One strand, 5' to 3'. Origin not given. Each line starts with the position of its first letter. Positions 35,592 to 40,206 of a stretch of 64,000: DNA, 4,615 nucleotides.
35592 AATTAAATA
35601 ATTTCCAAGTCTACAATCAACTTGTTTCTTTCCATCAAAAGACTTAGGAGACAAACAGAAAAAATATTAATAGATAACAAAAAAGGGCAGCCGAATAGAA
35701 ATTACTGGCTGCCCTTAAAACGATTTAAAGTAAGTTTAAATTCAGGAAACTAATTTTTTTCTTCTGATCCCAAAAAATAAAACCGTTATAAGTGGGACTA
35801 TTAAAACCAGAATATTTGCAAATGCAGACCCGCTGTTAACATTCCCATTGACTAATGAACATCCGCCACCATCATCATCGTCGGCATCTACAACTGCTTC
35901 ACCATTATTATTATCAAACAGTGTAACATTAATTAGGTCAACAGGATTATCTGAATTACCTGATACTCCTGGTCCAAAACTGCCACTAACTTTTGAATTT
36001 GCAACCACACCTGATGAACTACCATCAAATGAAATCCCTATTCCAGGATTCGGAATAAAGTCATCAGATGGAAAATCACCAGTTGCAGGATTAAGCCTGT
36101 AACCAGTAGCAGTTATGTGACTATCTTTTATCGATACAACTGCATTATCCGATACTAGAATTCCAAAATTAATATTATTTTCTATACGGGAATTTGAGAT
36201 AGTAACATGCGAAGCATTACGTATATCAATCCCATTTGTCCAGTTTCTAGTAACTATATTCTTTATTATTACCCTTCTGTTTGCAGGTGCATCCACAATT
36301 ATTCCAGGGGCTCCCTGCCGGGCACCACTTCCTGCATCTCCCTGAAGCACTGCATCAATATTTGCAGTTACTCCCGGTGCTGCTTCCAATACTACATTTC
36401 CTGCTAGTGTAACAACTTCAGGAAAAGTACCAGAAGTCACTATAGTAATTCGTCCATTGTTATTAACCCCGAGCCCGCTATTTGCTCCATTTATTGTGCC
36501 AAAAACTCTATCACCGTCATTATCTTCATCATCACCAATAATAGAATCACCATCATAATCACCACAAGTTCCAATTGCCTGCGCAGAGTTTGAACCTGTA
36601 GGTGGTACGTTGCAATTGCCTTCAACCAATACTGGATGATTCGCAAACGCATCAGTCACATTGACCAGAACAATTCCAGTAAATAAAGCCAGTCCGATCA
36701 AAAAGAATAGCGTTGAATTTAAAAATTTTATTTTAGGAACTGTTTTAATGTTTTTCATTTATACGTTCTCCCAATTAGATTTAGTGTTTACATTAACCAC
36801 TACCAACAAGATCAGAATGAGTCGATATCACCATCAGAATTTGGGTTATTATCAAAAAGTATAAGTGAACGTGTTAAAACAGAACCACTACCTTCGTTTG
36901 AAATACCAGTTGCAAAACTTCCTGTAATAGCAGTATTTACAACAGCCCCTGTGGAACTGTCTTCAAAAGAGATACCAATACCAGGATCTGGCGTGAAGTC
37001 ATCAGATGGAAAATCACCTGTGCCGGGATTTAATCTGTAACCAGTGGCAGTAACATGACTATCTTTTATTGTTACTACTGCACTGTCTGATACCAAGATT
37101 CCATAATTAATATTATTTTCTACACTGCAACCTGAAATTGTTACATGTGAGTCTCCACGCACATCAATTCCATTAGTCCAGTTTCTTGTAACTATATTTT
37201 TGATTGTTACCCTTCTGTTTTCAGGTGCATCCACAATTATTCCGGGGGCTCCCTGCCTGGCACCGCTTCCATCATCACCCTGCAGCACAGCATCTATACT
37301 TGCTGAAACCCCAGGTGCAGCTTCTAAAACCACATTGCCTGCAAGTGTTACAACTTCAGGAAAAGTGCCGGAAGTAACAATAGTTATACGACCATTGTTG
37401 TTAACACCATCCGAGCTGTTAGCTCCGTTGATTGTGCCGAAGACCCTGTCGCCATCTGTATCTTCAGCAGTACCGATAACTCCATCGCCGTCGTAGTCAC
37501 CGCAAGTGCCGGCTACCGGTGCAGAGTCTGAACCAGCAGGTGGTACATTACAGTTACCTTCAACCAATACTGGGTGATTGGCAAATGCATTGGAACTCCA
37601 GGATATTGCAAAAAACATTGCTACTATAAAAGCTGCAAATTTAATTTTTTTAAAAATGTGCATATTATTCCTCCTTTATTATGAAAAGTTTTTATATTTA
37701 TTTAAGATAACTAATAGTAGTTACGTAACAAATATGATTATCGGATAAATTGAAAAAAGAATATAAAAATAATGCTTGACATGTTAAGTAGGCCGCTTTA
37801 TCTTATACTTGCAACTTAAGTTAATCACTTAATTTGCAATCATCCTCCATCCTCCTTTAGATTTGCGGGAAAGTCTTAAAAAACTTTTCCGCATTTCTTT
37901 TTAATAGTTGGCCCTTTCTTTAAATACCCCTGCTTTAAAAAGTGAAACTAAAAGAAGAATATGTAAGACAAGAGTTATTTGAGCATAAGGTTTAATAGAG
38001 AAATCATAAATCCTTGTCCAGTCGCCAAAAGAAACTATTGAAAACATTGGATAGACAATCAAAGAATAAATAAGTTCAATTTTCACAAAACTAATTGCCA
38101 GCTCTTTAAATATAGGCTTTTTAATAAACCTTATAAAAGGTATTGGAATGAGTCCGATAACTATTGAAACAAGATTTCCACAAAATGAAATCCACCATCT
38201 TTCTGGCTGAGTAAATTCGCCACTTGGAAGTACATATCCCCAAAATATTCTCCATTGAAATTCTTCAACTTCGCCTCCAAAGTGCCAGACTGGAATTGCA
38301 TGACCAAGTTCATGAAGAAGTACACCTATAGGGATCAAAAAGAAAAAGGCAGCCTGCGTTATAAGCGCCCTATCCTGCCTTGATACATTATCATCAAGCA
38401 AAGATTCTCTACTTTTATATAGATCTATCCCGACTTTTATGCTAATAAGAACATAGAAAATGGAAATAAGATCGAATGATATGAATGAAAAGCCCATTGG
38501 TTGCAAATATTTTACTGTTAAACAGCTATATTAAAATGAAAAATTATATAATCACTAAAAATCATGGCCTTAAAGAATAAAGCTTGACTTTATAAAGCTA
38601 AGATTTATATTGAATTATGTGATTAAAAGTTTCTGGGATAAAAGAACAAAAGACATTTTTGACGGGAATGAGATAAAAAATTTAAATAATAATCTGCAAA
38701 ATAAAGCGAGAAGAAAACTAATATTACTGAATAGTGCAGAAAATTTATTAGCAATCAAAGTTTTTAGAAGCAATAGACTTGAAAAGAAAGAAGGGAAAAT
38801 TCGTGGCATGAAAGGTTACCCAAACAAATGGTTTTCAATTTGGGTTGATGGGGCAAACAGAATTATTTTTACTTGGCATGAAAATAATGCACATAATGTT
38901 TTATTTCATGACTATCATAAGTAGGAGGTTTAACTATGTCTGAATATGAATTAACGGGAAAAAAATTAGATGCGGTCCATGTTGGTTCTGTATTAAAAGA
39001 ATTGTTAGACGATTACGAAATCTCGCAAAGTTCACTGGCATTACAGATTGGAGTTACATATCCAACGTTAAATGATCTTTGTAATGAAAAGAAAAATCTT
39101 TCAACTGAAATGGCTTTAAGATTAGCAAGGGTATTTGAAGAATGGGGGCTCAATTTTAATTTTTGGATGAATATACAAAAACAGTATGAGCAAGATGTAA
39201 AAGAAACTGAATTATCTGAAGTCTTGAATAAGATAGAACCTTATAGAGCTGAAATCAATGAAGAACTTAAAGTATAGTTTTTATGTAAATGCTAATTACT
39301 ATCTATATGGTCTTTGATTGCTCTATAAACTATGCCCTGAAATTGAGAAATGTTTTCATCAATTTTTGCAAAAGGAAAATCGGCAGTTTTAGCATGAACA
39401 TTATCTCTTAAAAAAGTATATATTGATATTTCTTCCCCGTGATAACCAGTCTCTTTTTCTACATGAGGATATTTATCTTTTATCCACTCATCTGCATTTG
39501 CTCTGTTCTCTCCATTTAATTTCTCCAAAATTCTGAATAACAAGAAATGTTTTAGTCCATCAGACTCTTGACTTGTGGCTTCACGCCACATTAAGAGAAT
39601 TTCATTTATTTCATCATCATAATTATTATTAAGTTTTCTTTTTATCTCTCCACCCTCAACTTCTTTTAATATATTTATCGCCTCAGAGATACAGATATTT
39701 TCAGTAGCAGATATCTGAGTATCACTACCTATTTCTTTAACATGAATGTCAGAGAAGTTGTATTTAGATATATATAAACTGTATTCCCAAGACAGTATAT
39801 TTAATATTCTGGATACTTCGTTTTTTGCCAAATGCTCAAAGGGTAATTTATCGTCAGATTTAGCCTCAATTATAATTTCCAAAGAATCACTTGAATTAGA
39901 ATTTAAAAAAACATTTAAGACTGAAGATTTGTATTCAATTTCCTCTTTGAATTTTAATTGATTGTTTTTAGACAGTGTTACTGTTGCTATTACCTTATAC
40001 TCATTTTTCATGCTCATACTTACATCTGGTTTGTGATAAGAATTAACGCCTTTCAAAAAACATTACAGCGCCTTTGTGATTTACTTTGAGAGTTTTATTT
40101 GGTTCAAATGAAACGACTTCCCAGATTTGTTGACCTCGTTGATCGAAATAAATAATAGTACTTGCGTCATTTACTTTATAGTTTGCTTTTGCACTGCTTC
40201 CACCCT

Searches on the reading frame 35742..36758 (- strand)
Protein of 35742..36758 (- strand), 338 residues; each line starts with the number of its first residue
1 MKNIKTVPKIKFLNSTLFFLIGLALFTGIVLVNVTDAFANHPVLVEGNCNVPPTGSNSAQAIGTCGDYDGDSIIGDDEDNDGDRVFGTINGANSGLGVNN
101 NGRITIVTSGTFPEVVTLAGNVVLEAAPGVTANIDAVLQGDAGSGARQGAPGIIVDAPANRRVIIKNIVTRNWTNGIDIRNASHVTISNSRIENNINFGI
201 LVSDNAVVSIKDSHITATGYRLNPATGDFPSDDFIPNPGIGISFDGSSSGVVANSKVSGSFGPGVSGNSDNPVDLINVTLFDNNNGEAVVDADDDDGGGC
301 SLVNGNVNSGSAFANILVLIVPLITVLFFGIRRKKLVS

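Call 57: search_protein_families(library=pfam, proteins=[window:35742-36758:-], max_evalue=0.001)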
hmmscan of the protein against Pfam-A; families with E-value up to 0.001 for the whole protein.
window:35742-36758:- (338 aa): 2 families
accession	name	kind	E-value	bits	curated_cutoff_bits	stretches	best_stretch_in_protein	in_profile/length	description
PF13229.12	Beta_helix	-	4e-10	40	25.9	1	152-219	71-138/158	Right handed beta helix region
PF05048.19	NosD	-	0.00017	21.5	23.6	1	151-218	83-149/212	Periplasmic copper-binding protein (NosD)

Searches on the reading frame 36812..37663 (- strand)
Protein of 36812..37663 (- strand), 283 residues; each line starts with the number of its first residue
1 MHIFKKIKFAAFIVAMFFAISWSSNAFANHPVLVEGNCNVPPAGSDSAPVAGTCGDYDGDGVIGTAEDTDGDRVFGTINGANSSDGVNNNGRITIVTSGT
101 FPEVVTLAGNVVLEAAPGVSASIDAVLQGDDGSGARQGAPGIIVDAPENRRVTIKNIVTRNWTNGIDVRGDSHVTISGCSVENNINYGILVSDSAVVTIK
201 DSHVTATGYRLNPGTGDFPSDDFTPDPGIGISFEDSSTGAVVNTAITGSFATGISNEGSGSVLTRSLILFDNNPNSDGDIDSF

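Call 57: search_protein_families(library=pfam, proteins=[window:36812-37663:-], max_evalue=0.001)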
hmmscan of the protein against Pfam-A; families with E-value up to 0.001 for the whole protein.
window:36812-37663:- (283 aa): 2 families
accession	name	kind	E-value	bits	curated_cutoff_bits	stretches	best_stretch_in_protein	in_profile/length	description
PF13229.12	Beta_helix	-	8e-10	39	25.9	1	145-259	6-147/158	Right handed beta helix region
PF05048.19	NosD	-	6.9e-06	26.1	23.6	1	135-255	56-154/212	Periplasmic copper-binding protein (NosD)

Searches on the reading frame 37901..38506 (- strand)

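Call 57: search_protein_families(library=pfam, proteins=[window:37901-38506:-], max_evalue=0.001)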
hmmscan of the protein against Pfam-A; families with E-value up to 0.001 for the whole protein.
window:37901-38506:- (201 aa): 1 family
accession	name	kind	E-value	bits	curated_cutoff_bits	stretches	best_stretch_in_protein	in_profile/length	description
PF13398.12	Peptidase_M50B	-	1.2e-05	25.6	26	1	60-188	23-152/201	Peptidase M50B-like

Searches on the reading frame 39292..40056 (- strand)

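Call 57: search_protein_families(library=pfam, proteins=[window:39292-40056:-], max_evalue=0.001)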
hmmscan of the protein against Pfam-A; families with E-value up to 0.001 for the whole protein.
window:39292-40056:- (254 aa): 1 family
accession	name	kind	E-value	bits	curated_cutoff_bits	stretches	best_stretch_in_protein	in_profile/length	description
PF17419.7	MauJ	-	0.0009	20.5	28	0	156-203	4-50/116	Methylamine utilization protein MauJ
